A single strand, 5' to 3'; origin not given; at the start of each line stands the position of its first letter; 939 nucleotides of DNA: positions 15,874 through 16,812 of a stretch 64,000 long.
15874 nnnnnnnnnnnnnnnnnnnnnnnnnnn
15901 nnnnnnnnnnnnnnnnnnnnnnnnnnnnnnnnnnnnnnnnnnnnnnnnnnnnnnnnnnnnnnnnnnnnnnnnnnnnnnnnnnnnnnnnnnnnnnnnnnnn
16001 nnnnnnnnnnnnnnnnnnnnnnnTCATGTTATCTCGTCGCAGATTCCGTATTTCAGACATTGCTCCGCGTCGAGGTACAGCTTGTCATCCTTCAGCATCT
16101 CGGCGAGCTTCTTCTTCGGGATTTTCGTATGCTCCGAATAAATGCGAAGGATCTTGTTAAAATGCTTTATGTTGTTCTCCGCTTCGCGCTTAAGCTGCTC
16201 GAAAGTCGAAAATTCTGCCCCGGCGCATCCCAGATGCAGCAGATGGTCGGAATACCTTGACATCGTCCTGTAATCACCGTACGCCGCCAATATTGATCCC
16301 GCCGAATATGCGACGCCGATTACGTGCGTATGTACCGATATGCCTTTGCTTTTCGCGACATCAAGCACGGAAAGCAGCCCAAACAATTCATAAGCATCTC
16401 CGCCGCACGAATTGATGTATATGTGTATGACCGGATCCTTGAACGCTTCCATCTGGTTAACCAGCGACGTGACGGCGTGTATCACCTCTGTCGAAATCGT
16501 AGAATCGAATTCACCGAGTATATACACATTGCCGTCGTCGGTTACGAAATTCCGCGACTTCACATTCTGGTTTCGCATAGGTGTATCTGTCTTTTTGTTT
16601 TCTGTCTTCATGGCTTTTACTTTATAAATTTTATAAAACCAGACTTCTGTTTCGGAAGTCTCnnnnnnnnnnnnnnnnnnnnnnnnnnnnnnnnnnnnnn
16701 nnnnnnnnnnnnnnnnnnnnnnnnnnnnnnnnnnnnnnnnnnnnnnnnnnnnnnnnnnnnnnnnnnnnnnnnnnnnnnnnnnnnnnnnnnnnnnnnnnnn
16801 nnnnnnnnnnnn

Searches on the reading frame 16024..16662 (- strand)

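Call 65: search_protein_families(library=pfam, proteins=[window:16024-16662:-], max_evalue=0.01)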
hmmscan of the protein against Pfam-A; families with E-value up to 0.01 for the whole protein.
window:16024-16662:- (212 aa): 1 family
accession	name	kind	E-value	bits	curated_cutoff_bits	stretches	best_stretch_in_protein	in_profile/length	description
PF00574.28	CLP_protease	-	1.2e-21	77.9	20.2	1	33-211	6-178/182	Clp protease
